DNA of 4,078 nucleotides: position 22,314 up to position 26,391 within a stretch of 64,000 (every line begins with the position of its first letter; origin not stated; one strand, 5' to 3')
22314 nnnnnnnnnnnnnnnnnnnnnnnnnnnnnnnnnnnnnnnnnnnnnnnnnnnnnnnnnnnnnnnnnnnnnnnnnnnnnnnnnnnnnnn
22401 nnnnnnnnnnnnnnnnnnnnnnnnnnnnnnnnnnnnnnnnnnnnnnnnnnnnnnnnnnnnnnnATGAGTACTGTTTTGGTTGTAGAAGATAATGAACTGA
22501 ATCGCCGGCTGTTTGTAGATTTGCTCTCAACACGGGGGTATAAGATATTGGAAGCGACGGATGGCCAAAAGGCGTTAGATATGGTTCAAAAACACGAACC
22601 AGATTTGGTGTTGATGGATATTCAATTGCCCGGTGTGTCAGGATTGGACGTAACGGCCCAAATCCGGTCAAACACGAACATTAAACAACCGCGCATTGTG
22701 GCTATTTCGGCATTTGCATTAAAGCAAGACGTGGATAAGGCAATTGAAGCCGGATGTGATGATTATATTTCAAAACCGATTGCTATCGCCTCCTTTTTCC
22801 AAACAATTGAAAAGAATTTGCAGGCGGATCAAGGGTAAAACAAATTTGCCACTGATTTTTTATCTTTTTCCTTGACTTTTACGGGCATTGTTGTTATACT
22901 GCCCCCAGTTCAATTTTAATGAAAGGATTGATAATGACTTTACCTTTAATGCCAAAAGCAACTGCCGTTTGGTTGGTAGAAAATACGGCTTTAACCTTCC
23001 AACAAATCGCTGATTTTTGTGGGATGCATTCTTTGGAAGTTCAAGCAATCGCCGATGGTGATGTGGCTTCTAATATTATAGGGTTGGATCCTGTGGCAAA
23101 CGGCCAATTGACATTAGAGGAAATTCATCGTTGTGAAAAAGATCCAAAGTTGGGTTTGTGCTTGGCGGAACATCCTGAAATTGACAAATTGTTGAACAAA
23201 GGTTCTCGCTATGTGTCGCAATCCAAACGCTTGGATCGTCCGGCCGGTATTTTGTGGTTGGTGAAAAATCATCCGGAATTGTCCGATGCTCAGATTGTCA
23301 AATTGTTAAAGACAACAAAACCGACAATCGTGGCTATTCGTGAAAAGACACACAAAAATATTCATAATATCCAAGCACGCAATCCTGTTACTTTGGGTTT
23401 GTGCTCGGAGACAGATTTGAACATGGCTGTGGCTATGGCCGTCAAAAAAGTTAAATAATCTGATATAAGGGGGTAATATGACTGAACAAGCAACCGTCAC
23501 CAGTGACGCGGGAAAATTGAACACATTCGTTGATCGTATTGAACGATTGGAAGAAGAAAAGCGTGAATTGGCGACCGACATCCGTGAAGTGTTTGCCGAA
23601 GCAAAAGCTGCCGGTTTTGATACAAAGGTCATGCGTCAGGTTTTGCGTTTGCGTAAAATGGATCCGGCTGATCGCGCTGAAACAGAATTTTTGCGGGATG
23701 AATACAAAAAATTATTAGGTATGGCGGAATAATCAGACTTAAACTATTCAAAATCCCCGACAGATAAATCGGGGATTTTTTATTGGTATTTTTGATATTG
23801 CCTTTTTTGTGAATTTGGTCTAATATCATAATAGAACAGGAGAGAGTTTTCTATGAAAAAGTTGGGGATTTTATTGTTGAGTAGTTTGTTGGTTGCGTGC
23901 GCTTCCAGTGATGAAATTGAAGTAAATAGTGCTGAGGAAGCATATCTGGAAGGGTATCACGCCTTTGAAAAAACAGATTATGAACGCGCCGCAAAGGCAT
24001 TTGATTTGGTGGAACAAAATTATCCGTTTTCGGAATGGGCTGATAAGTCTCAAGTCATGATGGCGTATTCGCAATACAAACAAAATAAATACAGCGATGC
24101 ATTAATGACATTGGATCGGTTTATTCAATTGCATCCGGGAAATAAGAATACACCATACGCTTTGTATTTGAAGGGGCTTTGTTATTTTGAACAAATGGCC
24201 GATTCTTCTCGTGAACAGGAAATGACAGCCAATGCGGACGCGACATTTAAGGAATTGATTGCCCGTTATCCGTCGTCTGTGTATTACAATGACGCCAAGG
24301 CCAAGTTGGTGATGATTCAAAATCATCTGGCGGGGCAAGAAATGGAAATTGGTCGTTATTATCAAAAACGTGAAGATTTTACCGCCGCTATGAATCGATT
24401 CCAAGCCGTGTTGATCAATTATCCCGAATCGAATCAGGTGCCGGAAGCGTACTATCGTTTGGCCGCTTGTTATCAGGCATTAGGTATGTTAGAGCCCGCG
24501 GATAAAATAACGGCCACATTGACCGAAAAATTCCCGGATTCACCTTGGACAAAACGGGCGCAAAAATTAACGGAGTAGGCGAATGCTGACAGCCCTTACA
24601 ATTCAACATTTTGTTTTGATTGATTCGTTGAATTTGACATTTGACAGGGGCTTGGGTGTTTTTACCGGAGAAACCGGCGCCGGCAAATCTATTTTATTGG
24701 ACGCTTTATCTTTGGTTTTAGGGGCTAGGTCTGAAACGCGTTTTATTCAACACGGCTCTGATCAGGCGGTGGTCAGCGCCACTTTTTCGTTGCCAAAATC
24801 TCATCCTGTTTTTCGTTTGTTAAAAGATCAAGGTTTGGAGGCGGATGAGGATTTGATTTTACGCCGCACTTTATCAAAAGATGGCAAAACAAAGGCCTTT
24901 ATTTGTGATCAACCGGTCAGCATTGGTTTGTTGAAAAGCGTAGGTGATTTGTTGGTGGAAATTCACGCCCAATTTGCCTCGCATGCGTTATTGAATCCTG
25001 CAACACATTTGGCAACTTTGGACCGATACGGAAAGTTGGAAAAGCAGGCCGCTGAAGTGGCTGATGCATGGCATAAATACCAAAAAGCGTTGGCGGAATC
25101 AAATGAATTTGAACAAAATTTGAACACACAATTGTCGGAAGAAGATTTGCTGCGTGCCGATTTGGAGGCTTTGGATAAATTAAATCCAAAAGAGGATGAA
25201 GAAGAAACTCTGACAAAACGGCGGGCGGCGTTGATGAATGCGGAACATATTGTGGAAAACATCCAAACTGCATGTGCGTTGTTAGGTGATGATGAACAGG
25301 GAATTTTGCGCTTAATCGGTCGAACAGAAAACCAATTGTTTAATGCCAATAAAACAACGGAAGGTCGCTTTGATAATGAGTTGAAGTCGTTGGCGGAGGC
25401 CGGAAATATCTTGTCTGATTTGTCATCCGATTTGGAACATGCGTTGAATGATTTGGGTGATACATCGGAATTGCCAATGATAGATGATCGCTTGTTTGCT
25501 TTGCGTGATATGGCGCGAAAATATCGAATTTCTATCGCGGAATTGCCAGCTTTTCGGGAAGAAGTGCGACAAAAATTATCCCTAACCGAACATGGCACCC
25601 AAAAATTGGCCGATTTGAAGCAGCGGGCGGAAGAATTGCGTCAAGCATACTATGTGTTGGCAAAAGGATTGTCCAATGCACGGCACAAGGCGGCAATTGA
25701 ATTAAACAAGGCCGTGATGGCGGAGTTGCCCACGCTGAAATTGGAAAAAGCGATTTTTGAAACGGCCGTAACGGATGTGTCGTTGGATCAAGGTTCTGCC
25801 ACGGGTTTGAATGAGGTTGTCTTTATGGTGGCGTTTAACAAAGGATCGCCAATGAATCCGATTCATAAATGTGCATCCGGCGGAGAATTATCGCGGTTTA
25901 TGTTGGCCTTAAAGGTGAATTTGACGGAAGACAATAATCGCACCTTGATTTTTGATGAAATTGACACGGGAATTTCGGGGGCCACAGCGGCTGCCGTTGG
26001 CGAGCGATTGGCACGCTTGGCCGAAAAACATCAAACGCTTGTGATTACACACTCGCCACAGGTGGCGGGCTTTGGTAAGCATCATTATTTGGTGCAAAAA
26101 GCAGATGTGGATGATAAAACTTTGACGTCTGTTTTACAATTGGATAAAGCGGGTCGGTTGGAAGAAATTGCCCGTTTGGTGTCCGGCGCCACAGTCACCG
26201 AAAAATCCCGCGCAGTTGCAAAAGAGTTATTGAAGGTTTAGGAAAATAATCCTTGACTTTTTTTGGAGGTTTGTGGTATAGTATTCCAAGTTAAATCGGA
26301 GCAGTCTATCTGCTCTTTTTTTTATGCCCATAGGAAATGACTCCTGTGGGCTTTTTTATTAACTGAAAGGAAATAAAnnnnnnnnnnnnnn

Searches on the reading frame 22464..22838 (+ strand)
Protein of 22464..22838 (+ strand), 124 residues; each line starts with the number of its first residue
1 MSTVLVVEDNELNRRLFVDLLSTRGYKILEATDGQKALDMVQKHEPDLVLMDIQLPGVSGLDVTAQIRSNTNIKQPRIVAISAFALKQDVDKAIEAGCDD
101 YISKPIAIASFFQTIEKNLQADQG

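Call 19: search_protein_families(library=pfam, proteins=[window:22464-22838:+], max_evalue=0.001)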
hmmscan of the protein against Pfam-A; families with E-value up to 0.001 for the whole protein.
window:22464-22838:+ (124 aa): 2 families
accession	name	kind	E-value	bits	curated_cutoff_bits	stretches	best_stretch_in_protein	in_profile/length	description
PF00072.30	Response_reg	-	6.3e-30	104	30.2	1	4-115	1-110/111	Response regulator receiver domain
PF20161.5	VpsR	-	1.4e-06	28.4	23.7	1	4-115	13-120/121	VpsR domain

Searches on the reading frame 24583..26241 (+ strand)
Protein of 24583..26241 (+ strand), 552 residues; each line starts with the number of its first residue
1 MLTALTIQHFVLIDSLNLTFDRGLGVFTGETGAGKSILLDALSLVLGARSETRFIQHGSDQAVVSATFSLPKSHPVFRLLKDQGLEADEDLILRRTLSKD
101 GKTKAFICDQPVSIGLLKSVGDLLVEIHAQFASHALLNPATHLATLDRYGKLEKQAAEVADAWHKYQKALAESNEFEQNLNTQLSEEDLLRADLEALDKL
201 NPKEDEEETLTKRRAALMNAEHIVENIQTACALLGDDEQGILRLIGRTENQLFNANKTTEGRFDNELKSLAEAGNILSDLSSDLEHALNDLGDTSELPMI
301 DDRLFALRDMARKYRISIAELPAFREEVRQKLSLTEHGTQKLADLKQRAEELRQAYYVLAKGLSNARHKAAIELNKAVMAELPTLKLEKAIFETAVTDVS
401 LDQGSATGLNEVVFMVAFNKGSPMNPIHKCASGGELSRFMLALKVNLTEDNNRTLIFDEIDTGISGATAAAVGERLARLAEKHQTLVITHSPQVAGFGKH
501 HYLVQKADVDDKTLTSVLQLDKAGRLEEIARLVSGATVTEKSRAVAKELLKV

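Call 67: search_protein_families(library=pfam, proteins=[window:24583-26241:+], max_evalue=0.00001)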
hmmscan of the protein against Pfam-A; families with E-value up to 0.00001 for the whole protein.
window:24583-26241:+ (552 aa): 4 families
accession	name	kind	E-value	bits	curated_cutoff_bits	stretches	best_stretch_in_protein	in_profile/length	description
PF02463.25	SMC_N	-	1e-15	58.2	40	1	2-500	2-207/220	RecF/RecN/SMC N terminal domain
PF13476.12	AAA_23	-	1.1e-11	46.1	27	1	5-212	2-195/201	AAA domain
PF13304.12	AAA_21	-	2.6e-07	31.4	27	0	439-494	248-302/304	AAA domain, putative AbiEii toxin, Type IV TA system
PF13555.12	AAA_29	-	2.3e-06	27.7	27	1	17-54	16-54/61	P-loop containing region of AAA domain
